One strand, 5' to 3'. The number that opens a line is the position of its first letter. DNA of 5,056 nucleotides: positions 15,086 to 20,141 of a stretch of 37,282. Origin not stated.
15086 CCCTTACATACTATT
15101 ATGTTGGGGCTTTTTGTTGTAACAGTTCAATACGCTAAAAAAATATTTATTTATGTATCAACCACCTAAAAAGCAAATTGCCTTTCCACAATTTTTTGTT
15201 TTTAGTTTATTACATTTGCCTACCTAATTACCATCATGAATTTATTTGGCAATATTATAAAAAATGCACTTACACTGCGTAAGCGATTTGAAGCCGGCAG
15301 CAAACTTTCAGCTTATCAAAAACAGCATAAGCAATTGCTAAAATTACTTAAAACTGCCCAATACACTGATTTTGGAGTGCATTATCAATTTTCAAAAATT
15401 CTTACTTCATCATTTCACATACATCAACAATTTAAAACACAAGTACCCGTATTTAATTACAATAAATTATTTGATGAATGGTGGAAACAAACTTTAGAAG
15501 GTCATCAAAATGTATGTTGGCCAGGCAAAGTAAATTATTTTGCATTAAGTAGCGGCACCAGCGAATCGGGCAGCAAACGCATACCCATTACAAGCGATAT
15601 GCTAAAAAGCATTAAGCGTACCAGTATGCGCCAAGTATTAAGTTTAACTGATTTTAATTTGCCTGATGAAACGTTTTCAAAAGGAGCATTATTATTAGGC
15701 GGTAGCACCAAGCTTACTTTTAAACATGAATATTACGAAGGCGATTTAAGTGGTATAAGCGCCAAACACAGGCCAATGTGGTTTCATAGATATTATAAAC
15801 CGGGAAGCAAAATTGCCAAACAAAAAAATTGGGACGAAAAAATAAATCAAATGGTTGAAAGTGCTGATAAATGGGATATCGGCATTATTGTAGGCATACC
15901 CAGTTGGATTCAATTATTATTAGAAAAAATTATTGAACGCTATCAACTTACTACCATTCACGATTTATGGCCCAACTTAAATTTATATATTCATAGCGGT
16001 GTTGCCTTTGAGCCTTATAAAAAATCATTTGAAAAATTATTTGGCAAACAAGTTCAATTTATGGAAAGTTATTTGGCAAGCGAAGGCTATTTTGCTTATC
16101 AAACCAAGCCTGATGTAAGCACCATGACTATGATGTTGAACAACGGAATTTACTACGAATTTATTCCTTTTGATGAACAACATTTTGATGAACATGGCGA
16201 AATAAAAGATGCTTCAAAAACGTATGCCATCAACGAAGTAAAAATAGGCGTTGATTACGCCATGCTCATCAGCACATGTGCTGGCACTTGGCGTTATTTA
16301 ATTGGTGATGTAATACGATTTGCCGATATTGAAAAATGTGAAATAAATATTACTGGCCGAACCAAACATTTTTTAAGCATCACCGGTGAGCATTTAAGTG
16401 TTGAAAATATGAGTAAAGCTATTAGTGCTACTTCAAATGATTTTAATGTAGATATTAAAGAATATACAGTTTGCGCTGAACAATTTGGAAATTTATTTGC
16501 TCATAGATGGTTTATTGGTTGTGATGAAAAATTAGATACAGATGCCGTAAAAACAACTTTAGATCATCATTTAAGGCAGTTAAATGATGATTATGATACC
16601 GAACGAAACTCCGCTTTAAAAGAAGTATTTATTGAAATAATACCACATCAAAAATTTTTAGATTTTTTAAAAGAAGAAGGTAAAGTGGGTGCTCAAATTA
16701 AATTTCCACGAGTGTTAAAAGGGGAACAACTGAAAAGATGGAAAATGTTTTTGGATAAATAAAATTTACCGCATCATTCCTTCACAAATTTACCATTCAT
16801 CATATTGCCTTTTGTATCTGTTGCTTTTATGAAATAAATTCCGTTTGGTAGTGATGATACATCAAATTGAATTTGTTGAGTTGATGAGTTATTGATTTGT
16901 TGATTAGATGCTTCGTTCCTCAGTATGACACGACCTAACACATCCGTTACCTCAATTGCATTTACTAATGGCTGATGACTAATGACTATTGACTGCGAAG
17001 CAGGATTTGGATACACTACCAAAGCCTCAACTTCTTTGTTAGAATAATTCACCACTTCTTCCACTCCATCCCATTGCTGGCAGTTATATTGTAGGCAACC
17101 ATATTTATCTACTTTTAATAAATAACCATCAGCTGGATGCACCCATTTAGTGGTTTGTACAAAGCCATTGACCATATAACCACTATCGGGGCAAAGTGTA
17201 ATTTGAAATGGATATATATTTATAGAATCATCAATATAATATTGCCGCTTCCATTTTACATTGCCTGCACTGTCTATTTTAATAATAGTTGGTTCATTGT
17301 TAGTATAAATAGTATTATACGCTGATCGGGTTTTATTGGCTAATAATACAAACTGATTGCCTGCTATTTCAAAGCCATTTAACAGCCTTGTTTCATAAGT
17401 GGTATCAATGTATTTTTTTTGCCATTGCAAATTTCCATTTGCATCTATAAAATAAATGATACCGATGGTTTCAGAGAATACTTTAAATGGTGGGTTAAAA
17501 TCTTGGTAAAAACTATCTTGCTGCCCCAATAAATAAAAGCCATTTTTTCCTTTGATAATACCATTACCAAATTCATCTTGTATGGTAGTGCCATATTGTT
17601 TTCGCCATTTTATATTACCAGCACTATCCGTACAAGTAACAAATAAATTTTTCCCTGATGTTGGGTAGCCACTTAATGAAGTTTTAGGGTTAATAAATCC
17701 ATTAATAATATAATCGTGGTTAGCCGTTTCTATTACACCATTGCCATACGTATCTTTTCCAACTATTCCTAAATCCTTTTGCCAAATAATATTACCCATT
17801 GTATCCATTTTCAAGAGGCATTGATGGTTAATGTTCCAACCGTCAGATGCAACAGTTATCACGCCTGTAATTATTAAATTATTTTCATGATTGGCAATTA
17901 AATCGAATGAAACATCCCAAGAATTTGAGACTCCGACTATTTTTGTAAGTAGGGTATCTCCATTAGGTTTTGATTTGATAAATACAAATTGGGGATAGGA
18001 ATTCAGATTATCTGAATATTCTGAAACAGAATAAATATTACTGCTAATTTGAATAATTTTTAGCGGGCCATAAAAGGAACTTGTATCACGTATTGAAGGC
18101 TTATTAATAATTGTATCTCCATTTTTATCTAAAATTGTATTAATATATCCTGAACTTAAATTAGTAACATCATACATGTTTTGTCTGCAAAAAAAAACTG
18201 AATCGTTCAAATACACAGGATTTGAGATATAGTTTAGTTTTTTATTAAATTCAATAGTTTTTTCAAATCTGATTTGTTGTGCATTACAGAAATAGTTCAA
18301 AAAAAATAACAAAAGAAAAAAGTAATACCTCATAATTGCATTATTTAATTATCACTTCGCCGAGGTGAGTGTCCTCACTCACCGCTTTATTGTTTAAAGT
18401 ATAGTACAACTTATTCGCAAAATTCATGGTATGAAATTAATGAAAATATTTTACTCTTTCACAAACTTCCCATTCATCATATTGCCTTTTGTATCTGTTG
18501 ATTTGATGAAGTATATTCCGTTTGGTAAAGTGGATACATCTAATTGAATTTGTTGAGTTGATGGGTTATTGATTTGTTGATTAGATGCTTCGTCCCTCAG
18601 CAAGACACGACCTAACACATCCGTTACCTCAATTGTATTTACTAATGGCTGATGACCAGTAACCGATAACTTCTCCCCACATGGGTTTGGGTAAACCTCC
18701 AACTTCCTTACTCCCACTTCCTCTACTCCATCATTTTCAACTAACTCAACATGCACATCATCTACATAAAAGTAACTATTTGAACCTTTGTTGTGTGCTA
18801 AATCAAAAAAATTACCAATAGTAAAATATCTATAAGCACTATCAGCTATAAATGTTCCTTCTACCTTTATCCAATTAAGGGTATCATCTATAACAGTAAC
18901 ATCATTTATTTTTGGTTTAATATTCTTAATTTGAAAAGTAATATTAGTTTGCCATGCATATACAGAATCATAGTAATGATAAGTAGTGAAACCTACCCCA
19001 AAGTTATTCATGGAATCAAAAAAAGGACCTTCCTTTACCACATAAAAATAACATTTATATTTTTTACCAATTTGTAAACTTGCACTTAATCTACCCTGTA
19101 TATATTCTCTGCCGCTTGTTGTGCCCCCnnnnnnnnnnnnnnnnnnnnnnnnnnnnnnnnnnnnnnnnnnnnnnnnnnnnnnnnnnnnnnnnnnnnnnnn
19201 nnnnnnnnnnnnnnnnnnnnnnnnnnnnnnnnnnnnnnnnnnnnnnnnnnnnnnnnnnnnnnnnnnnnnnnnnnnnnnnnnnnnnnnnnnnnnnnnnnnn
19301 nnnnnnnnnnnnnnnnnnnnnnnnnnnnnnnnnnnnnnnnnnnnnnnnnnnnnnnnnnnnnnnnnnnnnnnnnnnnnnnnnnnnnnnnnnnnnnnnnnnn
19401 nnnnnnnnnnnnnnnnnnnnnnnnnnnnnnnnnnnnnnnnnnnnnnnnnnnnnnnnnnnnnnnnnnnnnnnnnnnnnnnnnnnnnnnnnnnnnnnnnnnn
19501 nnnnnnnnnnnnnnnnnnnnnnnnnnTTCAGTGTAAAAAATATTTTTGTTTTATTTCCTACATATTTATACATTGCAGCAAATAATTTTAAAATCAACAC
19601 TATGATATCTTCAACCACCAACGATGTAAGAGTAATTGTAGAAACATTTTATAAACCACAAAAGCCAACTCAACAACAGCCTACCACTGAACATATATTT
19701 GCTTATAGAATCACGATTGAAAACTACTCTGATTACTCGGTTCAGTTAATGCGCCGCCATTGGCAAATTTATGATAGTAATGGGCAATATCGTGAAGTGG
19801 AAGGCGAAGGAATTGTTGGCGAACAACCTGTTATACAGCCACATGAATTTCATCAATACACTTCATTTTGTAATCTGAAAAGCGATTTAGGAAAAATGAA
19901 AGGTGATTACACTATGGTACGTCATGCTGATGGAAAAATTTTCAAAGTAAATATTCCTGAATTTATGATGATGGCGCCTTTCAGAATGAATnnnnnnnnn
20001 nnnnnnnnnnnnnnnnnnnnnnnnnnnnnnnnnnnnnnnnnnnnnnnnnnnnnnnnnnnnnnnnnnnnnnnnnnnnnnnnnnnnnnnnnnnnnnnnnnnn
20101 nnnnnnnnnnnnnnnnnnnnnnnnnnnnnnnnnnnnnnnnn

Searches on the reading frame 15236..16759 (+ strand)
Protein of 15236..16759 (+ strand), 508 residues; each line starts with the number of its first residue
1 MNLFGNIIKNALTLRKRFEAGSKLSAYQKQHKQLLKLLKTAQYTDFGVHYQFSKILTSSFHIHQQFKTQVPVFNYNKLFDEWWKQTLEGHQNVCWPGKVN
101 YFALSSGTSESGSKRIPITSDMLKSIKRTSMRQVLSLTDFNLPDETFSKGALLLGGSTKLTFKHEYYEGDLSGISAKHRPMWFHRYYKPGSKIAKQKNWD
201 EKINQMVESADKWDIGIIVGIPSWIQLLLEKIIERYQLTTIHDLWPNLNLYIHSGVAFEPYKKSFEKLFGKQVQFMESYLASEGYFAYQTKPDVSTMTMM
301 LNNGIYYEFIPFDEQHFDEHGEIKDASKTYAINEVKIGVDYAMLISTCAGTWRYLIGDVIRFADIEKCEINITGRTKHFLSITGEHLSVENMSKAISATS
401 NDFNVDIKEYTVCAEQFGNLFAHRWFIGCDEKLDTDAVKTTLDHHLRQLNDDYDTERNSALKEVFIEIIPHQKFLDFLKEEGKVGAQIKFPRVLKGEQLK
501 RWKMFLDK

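Call 51: search_protein_families(library=pfam, proteins=[window:15236-16759:+], max_evalue=0.001)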
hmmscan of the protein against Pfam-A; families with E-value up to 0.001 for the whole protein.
window:15236-16759:+ (508 aa): 3 families
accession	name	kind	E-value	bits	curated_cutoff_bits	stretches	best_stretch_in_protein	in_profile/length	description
PF03321.19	GH3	-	2.2e-28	99.8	23.6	2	26-152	12-131/304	GH3 family N-terminal domain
PF23571.1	GH3_M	-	3.7e-17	62.6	23.6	1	299-365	2-63/75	GH3 family central domain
PF23572.1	GH3_C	-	3.4e-10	41.1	23.6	1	390-495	1-116/119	GH3 family C-terminal domain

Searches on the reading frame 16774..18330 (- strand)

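Call 51: search_protein_families(library=pfam, proteins=[window:16774-18330:-], max_evalue=0.001)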
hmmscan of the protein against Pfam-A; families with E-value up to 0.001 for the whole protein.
window:16774-18330:- (518 aa): 1 family
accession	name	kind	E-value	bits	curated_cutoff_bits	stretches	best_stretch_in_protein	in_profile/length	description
PF18962.6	Por_Secre_tail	-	1.3e-13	51.4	27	1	439-514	1-72/75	Secretion system C-terminal sorting domain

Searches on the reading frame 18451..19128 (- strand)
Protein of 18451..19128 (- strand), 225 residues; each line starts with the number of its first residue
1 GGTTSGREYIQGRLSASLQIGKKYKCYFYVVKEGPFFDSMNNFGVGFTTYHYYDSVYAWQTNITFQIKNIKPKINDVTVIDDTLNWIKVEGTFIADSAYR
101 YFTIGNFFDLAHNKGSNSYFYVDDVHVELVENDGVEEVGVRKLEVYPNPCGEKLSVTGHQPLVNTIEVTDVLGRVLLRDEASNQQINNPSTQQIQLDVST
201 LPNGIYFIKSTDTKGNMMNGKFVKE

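Call 51: search_protein_families(library=pfam, proteins=[window:18451-19128:-], max_evalue=0.001)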
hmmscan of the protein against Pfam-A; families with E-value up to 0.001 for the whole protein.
window:18451-19128:- (225 aa): 1 family
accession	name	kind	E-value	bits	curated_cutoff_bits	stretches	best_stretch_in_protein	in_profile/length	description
PF18962.6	Por_Secre_tail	-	5.5e-13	49.4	27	1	145-221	1-72/75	Secretion system C-terminal sorting domain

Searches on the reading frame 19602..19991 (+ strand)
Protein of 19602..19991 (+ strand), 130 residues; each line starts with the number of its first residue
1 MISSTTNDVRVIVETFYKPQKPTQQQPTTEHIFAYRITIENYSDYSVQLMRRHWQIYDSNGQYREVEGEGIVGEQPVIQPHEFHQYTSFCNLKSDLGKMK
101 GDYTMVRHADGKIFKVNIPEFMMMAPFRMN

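Call 51: search_protein_families(library=pfam, proteins=[window:19602-19991:+], max_evalue=0.001)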
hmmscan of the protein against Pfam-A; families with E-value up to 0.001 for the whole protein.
window:19602-19991:+ (130 aa): 1 family
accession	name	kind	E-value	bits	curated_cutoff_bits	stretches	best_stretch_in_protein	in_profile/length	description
PF04379.20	DUF525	-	1.5e-33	115.3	27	1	25-107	5-87/87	ApaG domain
